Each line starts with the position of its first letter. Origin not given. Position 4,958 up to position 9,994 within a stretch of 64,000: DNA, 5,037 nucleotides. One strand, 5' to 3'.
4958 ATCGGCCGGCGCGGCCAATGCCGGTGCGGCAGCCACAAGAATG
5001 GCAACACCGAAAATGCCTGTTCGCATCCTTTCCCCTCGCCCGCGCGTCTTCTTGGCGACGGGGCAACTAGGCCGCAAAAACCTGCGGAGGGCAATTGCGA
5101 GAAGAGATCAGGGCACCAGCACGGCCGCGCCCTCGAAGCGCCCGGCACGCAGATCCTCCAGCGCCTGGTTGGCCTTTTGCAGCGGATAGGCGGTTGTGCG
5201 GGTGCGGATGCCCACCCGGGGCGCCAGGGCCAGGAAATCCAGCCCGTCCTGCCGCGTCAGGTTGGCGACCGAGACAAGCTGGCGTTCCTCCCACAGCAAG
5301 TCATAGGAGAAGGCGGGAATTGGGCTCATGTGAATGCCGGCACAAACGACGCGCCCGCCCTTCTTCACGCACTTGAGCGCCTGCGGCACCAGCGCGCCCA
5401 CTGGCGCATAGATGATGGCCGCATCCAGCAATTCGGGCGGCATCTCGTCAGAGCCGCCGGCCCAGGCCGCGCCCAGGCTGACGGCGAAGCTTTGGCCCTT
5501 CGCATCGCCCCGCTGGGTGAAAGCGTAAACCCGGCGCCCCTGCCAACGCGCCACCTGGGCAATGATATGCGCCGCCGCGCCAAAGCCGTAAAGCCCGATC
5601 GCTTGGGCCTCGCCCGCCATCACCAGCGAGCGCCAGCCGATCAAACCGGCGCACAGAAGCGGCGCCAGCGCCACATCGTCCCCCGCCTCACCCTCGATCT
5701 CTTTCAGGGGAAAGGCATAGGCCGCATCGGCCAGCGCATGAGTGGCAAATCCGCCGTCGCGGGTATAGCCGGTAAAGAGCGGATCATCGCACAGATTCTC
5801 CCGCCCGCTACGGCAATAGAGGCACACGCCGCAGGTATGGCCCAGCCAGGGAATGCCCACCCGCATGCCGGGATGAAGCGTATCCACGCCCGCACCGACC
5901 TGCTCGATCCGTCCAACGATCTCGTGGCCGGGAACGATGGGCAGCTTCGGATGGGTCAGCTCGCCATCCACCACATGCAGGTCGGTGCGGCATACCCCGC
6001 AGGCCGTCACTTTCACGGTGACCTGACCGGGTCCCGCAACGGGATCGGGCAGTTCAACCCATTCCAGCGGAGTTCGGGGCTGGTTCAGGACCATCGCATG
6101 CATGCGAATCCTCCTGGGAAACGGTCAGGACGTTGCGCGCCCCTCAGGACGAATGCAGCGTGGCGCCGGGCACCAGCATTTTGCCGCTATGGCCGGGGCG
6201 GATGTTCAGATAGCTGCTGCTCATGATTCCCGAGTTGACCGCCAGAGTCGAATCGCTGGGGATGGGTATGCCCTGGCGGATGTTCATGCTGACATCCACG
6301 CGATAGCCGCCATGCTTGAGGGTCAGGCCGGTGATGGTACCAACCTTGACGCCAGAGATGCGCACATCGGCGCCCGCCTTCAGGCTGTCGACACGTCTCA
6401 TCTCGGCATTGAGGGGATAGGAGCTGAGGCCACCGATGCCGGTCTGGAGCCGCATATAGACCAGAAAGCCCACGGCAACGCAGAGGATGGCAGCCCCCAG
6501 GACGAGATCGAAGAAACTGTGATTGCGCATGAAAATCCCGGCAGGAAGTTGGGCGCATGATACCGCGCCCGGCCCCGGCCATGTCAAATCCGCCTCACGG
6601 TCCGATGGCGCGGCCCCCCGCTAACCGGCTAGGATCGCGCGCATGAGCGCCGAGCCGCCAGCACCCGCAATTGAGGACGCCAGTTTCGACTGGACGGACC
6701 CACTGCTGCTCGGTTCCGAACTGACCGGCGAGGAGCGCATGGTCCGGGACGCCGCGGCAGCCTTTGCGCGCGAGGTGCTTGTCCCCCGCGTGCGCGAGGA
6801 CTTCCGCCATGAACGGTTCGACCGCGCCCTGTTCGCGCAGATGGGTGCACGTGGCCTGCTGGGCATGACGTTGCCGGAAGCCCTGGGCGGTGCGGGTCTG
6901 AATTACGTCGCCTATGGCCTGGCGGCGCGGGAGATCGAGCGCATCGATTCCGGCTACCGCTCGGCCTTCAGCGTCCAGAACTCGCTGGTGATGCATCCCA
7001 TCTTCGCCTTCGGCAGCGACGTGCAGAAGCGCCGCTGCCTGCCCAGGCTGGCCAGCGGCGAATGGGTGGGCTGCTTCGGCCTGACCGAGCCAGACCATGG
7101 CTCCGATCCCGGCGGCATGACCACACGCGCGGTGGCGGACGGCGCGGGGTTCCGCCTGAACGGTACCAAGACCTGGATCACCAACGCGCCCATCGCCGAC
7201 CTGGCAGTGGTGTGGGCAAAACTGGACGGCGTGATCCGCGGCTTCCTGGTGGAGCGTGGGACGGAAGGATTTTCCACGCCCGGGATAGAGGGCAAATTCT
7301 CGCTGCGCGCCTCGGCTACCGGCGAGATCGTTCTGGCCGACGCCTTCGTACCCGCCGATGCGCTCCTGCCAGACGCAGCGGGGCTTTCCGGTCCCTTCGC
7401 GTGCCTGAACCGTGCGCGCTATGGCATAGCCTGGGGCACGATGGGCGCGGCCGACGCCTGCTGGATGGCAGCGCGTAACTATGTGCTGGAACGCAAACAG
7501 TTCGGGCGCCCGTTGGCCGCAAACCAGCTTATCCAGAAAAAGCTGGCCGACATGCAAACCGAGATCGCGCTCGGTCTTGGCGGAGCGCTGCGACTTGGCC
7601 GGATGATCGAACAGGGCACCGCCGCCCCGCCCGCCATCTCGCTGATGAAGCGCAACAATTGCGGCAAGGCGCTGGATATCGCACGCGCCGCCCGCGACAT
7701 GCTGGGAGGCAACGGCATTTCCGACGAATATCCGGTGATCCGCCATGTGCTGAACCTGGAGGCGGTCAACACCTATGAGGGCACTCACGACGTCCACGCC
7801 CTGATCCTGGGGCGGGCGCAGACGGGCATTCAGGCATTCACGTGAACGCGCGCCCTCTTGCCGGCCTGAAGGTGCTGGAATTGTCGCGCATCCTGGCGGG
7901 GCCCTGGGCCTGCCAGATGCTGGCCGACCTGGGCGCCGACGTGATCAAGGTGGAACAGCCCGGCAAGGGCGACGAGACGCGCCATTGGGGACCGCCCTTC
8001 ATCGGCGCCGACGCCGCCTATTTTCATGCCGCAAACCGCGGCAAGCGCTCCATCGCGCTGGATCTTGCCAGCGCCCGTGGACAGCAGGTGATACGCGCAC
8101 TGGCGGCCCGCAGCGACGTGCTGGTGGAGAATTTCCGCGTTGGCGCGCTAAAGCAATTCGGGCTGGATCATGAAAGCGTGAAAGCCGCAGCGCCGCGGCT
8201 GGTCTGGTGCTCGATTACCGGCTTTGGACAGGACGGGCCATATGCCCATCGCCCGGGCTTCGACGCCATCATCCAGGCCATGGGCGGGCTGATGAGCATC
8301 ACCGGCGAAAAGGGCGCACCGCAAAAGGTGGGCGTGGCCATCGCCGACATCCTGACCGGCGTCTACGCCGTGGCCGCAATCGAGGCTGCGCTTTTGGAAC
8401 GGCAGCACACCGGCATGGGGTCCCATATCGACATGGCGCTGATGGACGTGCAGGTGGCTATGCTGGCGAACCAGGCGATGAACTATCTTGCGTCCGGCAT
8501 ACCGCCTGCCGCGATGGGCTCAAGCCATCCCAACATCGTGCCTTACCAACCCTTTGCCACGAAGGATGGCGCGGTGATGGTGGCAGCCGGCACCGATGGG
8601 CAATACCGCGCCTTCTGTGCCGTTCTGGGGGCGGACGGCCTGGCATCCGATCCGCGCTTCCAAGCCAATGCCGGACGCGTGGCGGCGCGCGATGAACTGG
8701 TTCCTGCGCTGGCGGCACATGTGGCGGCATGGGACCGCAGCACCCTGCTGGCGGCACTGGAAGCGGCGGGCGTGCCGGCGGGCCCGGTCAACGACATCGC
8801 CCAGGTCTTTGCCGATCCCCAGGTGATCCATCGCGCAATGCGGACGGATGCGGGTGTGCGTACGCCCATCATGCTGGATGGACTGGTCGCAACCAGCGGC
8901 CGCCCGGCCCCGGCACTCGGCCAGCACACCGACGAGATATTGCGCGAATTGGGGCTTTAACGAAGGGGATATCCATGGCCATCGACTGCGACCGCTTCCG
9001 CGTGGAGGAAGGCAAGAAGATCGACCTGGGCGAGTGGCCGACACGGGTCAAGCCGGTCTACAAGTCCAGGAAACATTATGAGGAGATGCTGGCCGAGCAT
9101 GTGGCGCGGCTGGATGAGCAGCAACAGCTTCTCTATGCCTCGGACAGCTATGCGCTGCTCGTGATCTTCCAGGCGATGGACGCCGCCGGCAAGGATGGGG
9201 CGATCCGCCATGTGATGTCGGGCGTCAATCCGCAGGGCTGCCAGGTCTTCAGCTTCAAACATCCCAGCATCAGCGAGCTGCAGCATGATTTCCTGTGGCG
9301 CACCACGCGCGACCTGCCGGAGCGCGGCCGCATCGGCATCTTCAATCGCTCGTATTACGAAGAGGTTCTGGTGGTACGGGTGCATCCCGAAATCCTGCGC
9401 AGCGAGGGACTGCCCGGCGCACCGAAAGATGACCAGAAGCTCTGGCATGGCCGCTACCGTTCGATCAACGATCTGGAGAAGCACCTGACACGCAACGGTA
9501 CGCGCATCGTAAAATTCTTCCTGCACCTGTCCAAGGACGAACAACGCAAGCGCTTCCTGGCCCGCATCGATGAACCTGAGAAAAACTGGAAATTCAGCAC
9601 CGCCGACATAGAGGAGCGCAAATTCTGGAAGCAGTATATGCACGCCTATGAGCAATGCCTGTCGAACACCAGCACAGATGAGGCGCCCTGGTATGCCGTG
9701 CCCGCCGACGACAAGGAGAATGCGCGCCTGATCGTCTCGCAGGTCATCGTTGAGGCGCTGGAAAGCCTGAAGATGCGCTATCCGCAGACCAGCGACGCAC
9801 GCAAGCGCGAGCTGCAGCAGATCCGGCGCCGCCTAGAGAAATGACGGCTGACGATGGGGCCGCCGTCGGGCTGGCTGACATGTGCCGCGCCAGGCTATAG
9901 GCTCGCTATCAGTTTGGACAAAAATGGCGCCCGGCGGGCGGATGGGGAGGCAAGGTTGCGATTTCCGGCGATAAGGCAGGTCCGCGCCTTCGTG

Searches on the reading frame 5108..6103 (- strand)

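Call 7: search_protein_families(library=pfam, proteins=[window:5108-6103:-], max_evalue=0.001)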
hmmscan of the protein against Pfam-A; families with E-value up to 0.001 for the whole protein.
window:5108-6103:- (331 aa): 2 families
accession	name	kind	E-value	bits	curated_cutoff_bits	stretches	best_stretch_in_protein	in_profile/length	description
PF08240.17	ADH_N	-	2.3e-30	105.3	23.5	1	24-134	1-103/104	Alcohol dehydrogenase GroES-like domain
PF00107.32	ADH_zinc_N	-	3.4e-06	27.5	31.8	1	179-283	4-116/129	Zinc-binding dehydrogenase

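Call 41: search_protein_families(library=ncbifam, proteins=[window:5108-6103:-], max_evalue=1e-10)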
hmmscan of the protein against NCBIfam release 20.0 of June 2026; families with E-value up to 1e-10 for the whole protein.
window:5108-6103:- (331 aa): 16 families
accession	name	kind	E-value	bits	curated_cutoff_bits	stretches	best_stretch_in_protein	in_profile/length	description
TIGR02822.1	adh_fam_2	subfamily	1.4e-101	339.9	283.5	1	11-330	13-329/329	zinc-binding alcohol dehydrogenase family protein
NF047908.1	AldhRedAhr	equivalog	1.5e-47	162.2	470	1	3-324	6-328/335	NADPH-dependent aldehyde reductase Ahr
NF006940.0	PRK09422.1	equivalog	1.1e-35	123.2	344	1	24-329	23-333/338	alcohol dehydrogenase AdhP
NF010344.0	PRK13771.1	subfamily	2.8e-29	102.2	349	1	1-327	1-329/334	putative alcohol dehydrogenase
NF041097.1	keto_inos_dh_IolM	equivalog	2.4e-26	92.3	450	1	13-142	40-176/389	scyllo-inosose 3-dehydrogenase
NF041172.1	AcrlCoa_red_Thmprot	equivalog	3.9e-25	88.5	500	1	1-325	1-328/334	acryloyl-CoA reductase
NF007489.0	PRK10083.1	equivalog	9.8e-25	87.2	376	1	1-184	1-179/339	Zn-dependent oxidoreductase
TIGR03989.1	Rxyl_3153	subfamily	6.8e-24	84.8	440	1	12-112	13-114/370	NDMA-dependent alcohol dehydrogenase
NF003808.0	PRK05396.1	equivalog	4.1e-21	75.2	380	1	1-134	1-136/341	L-threonine 3-dehydrogenase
TIGR03201.1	dearomat_had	equivalog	2.1e-20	73.1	338.65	1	8-141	6-138/349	6-hydroxycyclohex-1-ene-1-carbonyl-CoA dehydrogenase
TIGR03451.1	mycoS_dep_FDH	equivalog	3.2e-19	69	512.9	1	10-168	11-168/358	S-(hydroxymethyl)mycothiol dehydrogenase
TIGR00692.1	tdh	equivalog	4.3e-18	65.5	458.35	1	9-131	7-131/340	L-threonine 3-dehydrogenase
TIGR02818.1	adh_III_F_hyde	equivalog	9e-18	64.5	543.95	1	2-106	3-106/368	S-(hydroxymethyl)glutathione dehydrogenase/class III alcohol dehydrogenase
NF007642.0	PRK10309.1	equivalog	6.8e-14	51.8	550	1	24-227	24-221/347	galactitol-1-phosphate 5-dehydrogenase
TIGR03366.1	HpnZ_proposed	hypoth_equivalog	7.5e-13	48.4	328.1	1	24-256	4-253/315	putative phosphonate catabolism associated alcohol dehydrogenase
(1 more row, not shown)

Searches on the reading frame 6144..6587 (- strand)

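Call 7: search_protein_families(library=pfam, proteins=[window:6144-6587:-], max_evalue=0.001)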
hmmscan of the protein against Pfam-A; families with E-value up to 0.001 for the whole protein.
window:6144-6587:- (147 aa): 1 family
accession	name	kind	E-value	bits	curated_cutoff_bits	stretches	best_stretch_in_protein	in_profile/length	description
PF02470.25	MlaD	-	1.6e-15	57.6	25.1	1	56-132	2-81/81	MlaD protein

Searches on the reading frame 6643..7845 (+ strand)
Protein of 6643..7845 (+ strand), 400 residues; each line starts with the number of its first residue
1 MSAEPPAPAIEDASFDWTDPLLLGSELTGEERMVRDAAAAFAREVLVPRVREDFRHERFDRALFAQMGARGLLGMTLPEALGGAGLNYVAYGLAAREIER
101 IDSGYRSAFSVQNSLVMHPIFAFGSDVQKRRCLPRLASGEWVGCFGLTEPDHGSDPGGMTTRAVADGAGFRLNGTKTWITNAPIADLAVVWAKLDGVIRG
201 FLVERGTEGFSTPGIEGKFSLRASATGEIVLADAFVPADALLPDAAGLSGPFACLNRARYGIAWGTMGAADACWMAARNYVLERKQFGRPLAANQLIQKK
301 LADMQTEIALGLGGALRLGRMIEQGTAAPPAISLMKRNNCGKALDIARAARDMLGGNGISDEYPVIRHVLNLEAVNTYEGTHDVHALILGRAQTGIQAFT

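Call 7: search_protein_families(library=pfam, proteins=[window:6643-7845:+], max_evalue=0.001)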
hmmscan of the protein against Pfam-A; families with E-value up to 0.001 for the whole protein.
window:6643-7845:+ (400 aa): 4 families
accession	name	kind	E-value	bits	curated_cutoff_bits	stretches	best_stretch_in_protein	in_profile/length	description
PF02771.21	Acyl-CoA_dh_N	-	6.8e-35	120.3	22.9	1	29-140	2-113/113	Acyl-CoA dehydrogenase, N-terminal domain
PF00441.29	Acyl-CoA_dh_1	-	6.6e-28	98.2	22.4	1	252-392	8-148/150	Acyl-CoA dehydrogenase, C-terminal domain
PF02770.24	Acyl-CoA_dh_M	-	1.1e-22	80.4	33.3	1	144-233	1-96/97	Acyl-CoA dehydrogenase, middle domain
PF08028.16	Acyl-CoA_dh_2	-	6e-07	30.3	22.7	1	261-381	2-132/134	Acyl-CoA dehydrogenase, C-terminal domain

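Call 41: search_protein_families(library=ncbifam, proteins=[window:6643-7845:+], max_evalue=1e-10)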
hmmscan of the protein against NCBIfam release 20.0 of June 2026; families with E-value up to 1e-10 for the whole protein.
window:6643-7845:+ (400 aa): 17 families
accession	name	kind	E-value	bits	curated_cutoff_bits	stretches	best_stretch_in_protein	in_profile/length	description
NF052270.1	Staph_DH_FadE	equivalog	6.1e-66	222.8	600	1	95-399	92-399/400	acyl-CoA dehydrogenase FadE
NF042972.1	AcrlCoAredClosAcrC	equivalog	3e-62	210.5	640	1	26-392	4-375/378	acryloyl-CoA reductase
NF058590.1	AcCoDHFadEBacil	equivalog_domain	2.5e-61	207.9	600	1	22-323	16-321/586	acyl-CoA dehydrogenase FadE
NF045552.1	GlutCoADH_Des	equivalog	7.1e-56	190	470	1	26-396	4-382/387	glutaryl-CoA dehydrogenase Acd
NF053553.1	prodigi_MBC_PigA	equivalog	3.2e-44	151.6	500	1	26-391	4-377/381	prodigiosin MBC biosynthesis dehydrogenase PigA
NF042439.1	SulpropCoADesulf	equivalog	1.2e-42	146.1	600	1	36-382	2-359/379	3-sulfinopropanoyl-CoA desulfinase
NF043006.1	CyhCrbnylCoADH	equivalog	3.1e-41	141.6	650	1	29-392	6-374/380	cyclohexane-1-carbonyl-CoA dehydrogenase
NF045652.1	ProlPCPDhRedW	equivalog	3.1e-41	141.4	650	1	32-359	5-340/376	L-prolyl-[peptidyl-carrier protein] dehydrogenase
TIGR03207.1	cyc_hxne_CoA_dh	equivalog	7.2e-30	104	575.35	1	31-392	5-370/372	cyclohexanecarboxyl-CoA dehydrogenase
NF008997.0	PRK12341.1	equivalog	3.2e-27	95.6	537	1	50-392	29-375/382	acyl-CoA dehydrogenase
NF007000.1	PRK09463.1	subfamily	1.6e-21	76.3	600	1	60-360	75-399/726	acyl-CoA dehydrogenase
NF002885.1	PRK03354.1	equivalog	2.3e-20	73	540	1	57-392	40-372/378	crotonobetainyl-CoA dehydrogenase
TIGR03204.1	pimC_large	equivalog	4.1e-16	58.8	623.85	1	29-308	6-291/395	pimeloyl-CoA dehydrogenase large subunit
NF009586.0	PRK13026.1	subfamily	2.4e-15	55.9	608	1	61-359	111-433/777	acyl-CoA dehydrogenase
TIGR03203.1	pimD_small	equivalog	3.1e-12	46.3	652.7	1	27-385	4-368/378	pimeloyl-CoA dehydrogenase small subunit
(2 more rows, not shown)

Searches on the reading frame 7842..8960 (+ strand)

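Call 7: search_protein_families(library=pfam, proteins=[window:7842-8960:+], max_evalue=0.001)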
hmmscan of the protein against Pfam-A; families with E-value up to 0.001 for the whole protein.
window:7842-8960:+ (372 aa): 1 family
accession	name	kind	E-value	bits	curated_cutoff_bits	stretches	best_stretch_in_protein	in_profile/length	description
PF02515.22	CoA_transf_3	-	4.7e-124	414.7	23.3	1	6-363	1-366/366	CoA-transferase family III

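Call 41: search_protein_families(library=ncbifam, proteins=[window:7842-8960:+], max_evalue=1e-10)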
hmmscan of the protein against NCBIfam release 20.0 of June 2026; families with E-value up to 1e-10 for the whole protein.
window:7842-8960:+ (372 aa): 7 families
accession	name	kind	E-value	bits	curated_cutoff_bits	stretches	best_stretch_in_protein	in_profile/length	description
NF052585.1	SucGlutTfsCaiB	equivalog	2.4e-155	517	750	1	3-370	5-388/394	succinate--glutarate CoA-transferase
NF008511.0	PRK11430.1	equivalog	3e-81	273.5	522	1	5-369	9-378/381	CoA:oxalate CoA-transferase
NF041294.1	Scnl_mescCoAtase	equivalog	3.3e-79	266.8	700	1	6-338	4-341/381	succinyl-CoA:mesaconate CoA-transferase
NF003809.0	PRK05398.1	subfamily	4.6e-65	219.8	442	1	3-204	2-204/416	formyl-CoA transferase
TIGR03253.1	oxalate_frc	equivalog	6.5e-62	209.6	504.2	1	4-203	2-202/416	formyl-CoA transferase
NF002914.1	PRK03525.1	equivalog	9.9e-34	116.9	413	1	5-336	9-338/400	L-carnitine CoA-transferase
TIGR04253.1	mesacon_CoA_iso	equivalog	3.8e-23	82.1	725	1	6-369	3-382/403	2-methylfumaryl-CoA isomerase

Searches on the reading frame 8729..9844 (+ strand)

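Call 7: search_protein_families(library=pfam, proteins=[window:8729-9844:+], max_evalue=0.001)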
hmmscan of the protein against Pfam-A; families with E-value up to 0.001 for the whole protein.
window:8729-9844:+ (371 aa): 1 family
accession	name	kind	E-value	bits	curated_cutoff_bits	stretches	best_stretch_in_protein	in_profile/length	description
PF03976.20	PPK2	-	4.6e-68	229.6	22.3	1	113-348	3-225/229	Polyphosphate kinase 2 (PPK2)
